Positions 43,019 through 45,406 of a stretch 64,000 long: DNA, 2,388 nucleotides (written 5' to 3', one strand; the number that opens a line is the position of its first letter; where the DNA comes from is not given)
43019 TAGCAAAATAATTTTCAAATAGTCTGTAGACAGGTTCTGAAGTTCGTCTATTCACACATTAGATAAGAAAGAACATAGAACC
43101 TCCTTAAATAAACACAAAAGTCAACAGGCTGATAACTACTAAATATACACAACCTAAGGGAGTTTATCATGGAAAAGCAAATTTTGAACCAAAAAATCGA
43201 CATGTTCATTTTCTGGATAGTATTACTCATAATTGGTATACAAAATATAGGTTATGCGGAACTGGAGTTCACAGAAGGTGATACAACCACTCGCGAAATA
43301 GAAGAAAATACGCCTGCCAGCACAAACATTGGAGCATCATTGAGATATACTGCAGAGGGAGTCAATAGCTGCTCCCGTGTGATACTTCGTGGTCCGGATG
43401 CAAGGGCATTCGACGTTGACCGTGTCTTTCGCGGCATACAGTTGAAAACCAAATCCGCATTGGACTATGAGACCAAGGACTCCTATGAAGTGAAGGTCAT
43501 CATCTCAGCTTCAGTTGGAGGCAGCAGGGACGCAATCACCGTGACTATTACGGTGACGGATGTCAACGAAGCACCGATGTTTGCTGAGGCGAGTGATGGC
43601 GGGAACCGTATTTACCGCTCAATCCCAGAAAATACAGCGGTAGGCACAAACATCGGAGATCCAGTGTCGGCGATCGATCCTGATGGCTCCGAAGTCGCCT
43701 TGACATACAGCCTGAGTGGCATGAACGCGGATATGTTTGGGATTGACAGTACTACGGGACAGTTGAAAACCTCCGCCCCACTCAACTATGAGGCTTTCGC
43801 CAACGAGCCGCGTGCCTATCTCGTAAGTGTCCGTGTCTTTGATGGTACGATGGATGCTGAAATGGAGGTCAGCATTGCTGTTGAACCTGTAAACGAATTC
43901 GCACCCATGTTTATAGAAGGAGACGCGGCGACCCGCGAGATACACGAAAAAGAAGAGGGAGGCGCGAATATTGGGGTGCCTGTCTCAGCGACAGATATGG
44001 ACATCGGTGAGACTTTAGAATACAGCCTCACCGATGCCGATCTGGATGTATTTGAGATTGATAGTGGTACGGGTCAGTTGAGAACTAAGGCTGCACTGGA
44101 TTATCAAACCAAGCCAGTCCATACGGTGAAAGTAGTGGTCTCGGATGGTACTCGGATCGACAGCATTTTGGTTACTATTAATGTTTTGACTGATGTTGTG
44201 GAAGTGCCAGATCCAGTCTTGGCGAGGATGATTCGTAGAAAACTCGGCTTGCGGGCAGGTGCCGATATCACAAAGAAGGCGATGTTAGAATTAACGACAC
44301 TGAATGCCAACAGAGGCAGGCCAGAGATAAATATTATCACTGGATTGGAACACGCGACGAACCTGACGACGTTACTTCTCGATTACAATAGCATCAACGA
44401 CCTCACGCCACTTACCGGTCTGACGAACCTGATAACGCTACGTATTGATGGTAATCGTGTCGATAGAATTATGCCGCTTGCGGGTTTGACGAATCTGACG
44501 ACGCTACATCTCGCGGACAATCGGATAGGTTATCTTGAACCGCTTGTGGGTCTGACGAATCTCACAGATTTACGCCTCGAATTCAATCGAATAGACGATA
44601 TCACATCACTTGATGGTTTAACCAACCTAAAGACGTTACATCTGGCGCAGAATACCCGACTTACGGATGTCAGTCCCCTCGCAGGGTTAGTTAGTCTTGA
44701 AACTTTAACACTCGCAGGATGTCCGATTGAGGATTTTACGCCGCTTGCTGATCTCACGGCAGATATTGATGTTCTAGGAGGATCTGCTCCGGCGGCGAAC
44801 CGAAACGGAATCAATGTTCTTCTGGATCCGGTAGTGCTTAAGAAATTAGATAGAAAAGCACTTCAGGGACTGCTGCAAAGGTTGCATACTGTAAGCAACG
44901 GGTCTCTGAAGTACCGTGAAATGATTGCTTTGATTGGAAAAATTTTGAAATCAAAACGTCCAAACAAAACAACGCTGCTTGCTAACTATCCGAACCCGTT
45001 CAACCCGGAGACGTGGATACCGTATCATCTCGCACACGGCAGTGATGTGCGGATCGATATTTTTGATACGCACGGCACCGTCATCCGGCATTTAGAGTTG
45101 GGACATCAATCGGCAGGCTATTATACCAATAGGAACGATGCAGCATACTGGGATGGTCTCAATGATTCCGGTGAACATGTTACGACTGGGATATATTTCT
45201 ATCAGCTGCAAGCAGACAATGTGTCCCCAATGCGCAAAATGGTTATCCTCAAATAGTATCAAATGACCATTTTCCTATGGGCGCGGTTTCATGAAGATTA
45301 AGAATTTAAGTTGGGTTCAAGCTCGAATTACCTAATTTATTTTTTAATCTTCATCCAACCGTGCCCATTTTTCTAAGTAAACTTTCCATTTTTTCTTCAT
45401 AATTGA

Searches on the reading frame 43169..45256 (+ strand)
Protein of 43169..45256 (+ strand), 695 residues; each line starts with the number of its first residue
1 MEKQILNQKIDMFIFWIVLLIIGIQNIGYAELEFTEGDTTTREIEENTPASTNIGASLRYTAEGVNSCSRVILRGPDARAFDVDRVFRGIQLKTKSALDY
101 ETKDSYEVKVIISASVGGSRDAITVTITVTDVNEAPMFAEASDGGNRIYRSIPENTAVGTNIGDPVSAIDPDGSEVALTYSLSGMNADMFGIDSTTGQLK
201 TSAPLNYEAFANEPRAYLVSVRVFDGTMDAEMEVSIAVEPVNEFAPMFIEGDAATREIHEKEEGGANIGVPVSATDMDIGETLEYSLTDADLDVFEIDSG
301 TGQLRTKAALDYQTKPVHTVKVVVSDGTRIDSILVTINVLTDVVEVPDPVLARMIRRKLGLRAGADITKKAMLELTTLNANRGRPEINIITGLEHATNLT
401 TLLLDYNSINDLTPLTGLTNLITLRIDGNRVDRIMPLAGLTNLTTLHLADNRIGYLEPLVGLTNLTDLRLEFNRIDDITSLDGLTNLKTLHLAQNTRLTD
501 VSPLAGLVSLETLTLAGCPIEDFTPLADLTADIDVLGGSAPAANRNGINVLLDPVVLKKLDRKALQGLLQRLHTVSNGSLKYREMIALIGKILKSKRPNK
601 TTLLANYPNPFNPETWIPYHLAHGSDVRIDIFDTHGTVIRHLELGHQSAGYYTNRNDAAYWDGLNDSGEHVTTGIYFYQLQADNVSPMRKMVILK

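Call 72: search_protein_families(library=pfam, proteins=[window:43169-45256:+], max_evalue=0.001)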
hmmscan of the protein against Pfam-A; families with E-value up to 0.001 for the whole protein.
window:43169-45256:+ (695 aa): 12 families
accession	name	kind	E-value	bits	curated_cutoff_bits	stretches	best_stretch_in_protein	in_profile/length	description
PF12799.13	LRR_4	-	7.1e-27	93.3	27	3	485-527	1-43/44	Leucine Rich repeats (2 copies)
PF00028.23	Cadherin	-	5.9e-26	91.2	28.8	3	151-238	4-92/93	Cadherin domain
PF13855.12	LRR_8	-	2.4e-11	43.6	27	2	463-520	1-61/61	Leucine rich repeat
PF25374.1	Cadherin_FAT4_N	-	1.4e-09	38.6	35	0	149-219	6-68/85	FAT4-like, N-terminal cadherin-like domain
PF23592.1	Cadherin_CELSR2_9th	-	1e-08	35.6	36.8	1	267-330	28-91/100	CELSR2-like, ninth cadherin domain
PF13860.13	FlgD_ig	-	1.1e-07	32.2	27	1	625-684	22-77/79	FlgD Ig-like domain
PF23952.1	LRR_EndoS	-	7.9e-06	26.5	27.9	0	445-524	27-98/116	Endo-beta-N-acetylglucosaminidase EndoS LRR domain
PF25019.1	LRR_R13L1-DRL21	-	1.2e-05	25.7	27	0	409-471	62-125/127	R13L1/DRL21 LRRs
PF17803.7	Cadherin_4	-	2.7e-05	25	25.1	0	124-183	2-52/71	Bacterial cadherin-like domain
PF18962.6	Por_Secre_tail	-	4.3e-05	24.2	27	1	607-693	2-75/75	Secretion system C-terminal sorting domain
PF14580.12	LRR_9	-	5.7e-05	23.2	30.5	1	428-520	28-125/175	Leucine-rich repeat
PF23598.1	LRR_14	-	7.7e-05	22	40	1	398-513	71-194/353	Leucine-rich repeat region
